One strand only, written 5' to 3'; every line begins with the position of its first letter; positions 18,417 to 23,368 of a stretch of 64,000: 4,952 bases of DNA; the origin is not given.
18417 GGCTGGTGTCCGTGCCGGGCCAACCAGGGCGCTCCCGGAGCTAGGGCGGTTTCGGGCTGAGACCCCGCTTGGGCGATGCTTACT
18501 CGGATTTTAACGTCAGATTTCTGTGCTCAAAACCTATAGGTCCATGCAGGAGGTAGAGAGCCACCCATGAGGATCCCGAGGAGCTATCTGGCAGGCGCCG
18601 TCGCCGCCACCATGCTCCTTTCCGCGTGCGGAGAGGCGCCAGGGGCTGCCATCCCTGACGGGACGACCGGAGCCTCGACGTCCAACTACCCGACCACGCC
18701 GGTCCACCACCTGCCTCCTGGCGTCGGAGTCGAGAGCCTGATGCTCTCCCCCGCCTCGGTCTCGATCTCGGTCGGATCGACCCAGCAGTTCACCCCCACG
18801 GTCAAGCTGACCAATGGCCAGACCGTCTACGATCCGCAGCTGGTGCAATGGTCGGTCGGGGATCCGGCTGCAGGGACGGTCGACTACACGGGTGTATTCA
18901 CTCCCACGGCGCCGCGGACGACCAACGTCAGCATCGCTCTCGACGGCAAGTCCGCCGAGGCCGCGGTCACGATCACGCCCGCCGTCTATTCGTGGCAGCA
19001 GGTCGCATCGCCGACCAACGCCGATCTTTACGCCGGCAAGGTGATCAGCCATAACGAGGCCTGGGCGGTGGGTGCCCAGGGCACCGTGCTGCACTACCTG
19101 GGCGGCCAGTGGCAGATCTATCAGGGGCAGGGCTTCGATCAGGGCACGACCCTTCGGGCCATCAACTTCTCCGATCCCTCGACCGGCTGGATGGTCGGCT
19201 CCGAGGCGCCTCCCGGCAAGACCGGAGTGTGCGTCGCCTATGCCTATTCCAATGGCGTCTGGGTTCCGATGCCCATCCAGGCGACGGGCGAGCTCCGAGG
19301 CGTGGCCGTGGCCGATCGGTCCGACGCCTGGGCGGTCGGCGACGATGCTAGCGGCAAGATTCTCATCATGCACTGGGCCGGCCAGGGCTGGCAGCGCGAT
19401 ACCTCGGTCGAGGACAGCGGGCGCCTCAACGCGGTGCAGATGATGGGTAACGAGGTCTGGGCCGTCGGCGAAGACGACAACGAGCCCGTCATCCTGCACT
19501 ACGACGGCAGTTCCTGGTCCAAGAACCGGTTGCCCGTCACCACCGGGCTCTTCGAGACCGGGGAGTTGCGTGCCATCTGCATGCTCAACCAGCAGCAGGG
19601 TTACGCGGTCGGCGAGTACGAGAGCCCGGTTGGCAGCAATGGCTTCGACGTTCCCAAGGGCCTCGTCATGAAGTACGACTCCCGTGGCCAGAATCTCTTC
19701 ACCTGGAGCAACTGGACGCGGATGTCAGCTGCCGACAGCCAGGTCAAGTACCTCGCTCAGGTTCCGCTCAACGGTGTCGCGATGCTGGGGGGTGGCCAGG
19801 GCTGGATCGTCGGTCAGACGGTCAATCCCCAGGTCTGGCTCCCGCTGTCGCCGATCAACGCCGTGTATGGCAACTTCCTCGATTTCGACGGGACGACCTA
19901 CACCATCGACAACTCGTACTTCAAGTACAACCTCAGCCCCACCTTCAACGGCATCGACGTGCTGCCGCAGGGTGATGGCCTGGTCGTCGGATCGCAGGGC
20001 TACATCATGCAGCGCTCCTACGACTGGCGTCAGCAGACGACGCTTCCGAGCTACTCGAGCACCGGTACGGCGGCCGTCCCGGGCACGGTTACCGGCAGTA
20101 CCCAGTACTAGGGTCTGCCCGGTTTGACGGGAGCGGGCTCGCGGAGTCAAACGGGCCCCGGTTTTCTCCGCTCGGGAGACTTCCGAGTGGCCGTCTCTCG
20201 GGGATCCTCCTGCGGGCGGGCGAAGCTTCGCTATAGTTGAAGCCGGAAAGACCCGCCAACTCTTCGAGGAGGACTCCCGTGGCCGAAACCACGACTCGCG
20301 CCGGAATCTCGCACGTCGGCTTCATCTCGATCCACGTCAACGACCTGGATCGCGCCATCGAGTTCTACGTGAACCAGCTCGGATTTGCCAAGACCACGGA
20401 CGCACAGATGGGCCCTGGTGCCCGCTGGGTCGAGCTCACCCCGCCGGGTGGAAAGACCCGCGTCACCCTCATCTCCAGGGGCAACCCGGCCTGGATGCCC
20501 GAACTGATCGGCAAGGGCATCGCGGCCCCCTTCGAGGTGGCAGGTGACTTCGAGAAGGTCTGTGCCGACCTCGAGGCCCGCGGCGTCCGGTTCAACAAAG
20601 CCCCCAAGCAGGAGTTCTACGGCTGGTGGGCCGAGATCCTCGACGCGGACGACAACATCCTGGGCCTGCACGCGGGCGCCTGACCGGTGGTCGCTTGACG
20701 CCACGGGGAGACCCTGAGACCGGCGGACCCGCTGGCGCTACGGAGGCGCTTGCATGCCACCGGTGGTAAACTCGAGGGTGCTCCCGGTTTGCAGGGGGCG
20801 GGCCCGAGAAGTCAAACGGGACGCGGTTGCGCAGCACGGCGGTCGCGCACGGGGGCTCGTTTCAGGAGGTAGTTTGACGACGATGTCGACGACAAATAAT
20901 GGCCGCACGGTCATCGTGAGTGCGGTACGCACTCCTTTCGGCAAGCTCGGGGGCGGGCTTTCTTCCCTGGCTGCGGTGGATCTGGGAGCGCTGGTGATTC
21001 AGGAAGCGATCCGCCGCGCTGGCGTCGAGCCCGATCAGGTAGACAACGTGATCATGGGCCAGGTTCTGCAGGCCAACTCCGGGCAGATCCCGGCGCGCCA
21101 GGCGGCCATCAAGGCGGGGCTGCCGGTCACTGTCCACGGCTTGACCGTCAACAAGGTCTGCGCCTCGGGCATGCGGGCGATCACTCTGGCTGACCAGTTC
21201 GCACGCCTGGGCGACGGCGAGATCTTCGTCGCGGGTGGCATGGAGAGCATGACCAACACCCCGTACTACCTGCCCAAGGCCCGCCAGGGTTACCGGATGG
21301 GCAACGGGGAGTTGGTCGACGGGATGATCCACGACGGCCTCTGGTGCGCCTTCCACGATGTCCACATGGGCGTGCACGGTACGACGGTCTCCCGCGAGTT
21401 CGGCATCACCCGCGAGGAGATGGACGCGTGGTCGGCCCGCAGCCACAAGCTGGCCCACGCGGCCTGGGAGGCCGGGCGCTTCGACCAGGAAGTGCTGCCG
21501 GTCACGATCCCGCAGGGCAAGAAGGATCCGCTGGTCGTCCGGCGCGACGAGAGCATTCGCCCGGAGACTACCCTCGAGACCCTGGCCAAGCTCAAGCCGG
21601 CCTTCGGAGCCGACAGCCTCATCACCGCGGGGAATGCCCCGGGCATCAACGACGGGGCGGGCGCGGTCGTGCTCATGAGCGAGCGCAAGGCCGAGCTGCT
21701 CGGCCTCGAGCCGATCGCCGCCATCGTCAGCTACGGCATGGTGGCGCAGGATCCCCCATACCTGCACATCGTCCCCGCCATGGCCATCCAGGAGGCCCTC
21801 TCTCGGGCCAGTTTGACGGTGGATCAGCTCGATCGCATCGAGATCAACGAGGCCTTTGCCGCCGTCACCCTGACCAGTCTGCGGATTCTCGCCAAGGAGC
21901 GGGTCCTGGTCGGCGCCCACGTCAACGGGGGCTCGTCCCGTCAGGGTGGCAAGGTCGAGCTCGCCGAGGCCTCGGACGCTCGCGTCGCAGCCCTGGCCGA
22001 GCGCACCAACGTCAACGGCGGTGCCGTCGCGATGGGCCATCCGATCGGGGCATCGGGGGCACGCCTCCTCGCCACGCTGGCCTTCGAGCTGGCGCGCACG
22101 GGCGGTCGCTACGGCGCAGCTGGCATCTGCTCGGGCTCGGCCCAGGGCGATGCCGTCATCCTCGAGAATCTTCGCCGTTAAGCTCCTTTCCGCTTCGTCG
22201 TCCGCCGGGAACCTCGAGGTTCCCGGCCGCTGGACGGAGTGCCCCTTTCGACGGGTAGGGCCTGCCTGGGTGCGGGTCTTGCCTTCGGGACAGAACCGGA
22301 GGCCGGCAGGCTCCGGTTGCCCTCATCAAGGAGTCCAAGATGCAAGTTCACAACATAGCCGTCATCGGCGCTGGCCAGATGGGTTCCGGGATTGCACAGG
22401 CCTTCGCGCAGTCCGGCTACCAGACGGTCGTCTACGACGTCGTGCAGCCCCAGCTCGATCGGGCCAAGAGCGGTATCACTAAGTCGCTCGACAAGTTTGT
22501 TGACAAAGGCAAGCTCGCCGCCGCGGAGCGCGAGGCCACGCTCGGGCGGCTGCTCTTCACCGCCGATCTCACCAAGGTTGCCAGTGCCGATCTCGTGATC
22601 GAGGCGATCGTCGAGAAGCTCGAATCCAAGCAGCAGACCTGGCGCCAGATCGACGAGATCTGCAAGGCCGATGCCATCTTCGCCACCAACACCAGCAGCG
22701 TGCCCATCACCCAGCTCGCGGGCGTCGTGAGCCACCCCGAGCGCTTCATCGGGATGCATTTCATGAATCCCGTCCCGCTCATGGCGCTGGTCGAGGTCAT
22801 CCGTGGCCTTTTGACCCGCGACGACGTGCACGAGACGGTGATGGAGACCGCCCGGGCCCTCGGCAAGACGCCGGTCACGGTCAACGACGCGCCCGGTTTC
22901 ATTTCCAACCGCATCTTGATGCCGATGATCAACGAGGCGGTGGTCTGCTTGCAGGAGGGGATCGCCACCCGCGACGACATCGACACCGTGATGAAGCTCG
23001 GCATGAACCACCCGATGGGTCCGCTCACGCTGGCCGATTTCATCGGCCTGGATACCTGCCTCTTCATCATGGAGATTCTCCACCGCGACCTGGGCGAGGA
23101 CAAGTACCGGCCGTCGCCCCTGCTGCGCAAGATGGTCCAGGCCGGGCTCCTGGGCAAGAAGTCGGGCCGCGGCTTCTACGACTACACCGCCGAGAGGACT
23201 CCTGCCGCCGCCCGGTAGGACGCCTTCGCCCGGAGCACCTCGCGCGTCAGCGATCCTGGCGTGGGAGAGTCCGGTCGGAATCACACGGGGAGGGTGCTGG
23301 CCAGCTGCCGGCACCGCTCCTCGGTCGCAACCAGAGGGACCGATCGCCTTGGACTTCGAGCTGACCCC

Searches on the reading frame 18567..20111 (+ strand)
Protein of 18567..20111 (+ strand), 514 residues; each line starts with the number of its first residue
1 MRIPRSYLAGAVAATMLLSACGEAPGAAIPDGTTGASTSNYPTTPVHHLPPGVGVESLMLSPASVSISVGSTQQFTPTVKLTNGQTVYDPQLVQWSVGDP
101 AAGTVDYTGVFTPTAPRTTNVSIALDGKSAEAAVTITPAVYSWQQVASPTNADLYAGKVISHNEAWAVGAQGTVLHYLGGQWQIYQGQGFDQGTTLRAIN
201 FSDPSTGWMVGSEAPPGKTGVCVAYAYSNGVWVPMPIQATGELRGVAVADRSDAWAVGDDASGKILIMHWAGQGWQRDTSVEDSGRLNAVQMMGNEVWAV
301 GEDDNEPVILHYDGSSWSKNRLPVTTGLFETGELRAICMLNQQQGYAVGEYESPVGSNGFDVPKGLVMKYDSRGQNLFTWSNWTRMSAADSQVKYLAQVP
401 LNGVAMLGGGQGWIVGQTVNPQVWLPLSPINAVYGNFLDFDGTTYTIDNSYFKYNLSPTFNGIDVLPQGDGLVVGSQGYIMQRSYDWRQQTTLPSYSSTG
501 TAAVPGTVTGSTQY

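Call 26: search_protein_families(library=pfam, proteins=[window:18567-20111:+], max_evalue=0.001)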
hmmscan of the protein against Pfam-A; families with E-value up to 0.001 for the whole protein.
window:18567-20111:+ (514 aa): 3 families
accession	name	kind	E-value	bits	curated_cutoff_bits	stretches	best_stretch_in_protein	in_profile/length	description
PF12768.13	Rax2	-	5.7e-08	32.9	28.8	0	224-293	104-178/254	Rax2 C-terminal beta propeller domain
PF14870.12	PSII_BNR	-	7.2e-07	29.2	27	1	231-322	8-99/303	Photosynthesis system II assembly factor YCF48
PF02368.24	Big_2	-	1.1e-05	25.7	22.8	1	55-123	2-66/79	Bacterial Ig-like domain (group 2)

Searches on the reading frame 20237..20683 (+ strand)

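Call 26: search_protein_families(library=pfam, proteins=[window:20237-20683:+], max_evalue=0.001)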
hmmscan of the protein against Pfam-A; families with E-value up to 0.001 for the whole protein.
window:20237-20683:+ (148 aa): 3 families
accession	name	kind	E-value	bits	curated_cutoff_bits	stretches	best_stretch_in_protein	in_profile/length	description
PF00903.31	Glyoxalase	-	2.5e-13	50.9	20.6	1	26-129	4-105/121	Glyoxalase/Bleomycin resistance protein/Dioxygenase superfamily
PF13669.12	Glyoxalase_4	-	0.0002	22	27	1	30-126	3-101/109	Glyoxalase/Bleomycin resistance protein/Dioxygenase superfamily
PF22677.2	Ble-like_N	-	0.0006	19.9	24.5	0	30-50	5-25/41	Bleomycin resistance protein-like N-terminal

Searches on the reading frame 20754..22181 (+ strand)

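Call 26: search_protein_families(library=pfam, proteins=[window:20754-22181:+], max_evalue=0.001)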
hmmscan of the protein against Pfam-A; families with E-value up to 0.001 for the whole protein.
window:20754-22181:+ (475 aa): 2 families
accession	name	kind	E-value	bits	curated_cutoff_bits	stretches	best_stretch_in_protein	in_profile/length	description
PF00108.29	Thiolase_N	-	1.2e-96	323.5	26.4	1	53-310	2-259/260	Thiolase, N-terminal domain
PF02803.24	Thiolase_C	-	4.1e-37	127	27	1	319-471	2-122/123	Thiolase, C-terminal domain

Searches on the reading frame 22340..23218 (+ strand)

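Call 54: search_protein_families(library=pfam, proteins=[window:22340-23218:+], max_evalue=0.0001)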
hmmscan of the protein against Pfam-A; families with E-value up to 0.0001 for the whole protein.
window:22340-23218:+ (292 aa): 3 families
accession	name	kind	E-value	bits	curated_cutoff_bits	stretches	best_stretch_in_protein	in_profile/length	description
PF02737.24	3HCDH_N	-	2.8e-65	220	22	1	5-183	1-179/180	3-hydroxyacyl-CoA dehydrogenase, NAD binding domain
PF00725.27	3HCDH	-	4.7e-37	126.9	22.1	1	186-282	1-97/97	3-hydroxyacyl-CoA dehydrogenase, C-terminal domain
PF03446.21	NAD_binding_2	-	1.9e-06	28.5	21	1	5-45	1-41/161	NAD binding domain of 6-phosphogluconate dehydrogenase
